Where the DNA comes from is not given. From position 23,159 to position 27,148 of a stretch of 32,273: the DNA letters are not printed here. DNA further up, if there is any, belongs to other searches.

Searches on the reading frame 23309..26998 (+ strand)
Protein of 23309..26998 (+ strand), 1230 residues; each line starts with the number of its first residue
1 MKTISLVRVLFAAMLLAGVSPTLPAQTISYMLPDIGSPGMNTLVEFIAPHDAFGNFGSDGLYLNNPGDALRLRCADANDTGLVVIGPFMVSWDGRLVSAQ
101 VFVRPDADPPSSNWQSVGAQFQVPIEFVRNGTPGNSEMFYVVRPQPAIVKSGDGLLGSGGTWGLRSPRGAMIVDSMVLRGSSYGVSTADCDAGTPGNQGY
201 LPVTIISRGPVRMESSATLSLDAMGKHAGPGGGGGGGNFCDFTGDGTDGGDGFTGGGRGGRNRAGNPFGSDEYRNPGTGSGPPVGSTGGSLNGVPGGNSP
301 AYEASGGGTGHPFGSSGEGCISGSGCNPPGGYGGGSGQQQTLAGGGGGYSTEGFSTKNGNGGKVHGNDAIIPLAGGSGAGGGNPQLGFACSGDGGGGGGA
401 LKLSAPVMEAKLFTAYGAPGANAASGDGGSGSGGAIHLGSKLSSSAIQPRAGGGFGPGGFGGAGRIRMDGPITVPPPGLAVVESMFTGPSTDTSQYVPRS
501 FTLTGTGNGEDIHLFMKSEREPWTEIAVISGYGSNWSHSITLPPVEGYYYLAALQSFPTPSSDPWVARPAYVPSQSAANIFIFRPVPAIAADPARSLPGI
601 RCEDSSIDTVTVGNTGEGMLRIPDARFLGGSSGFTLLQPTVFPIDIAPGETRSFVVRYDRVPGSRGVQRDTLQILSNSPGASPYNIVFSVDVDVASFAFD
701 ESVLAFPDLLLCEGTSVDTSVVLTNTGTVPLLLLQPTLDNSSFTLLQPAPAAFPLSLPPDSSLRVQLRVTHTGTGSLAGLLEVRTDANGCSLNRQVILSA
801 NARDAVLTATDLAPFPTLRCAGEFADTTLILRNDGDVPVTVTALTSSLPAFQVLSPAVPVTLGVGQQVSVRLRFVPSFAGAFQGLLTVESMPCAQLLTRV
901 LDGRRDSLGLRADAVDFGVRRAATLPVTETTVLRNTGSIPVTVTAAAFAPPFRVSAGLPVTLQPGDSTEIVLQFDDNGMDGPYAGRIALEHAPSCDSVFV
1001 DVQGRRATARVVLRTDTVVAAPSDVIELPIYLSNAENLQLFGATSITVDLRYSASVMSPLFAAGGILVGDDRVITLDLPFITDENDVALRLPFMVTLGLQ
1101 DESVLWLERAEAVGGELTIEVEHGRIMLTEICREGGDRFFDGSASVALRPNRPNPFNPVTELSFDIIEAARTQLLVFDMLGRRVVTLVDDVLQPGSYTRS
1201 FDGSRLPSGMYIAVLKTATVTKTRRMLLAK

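Call 73: search_protein_families(library=pfam, proteins=[window:23309-26998:+], max_evalue=0.001)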
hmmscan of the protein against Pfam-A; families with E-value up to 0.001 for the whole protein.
window:23309-26998:+ (1230 aa): 6 families
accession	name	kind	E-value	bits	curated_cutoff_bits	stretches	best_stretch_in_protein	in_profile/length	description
PF22544.2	HYDIN_VesB_CFA65-like_Ig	-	1.2e-10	41.9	25.5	0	910-1004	5-99/100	HYDIN/CFA65/VesB-like, Ig-like domain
PF22067.2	Cep192_D3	-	6.6e-08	33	27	0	822-894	16-88/99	Cep192 domain 3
PF07610.17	DUF1573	-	4.2e-06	27.1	26.1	0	913-989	6-81/98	Protein of unknown function (DUF1573)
PF15780.11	ASH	-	2.5e-05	24.8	27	0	607-679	26-93/98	Abnormal spindle-like microcephaly-assoc'd, ASPM-SPD-2-Hydin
PF18962.6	Por_Secre_tail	-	4.1e-05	24.2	27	1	1153-1225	3-72/75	Secretion system C-terminal sorting domain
PF21633.3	MOV-10_Ig-like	-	0.00074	20.1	27.4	0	952-977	68-93/126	Helicase MOV-10, Ig-like domain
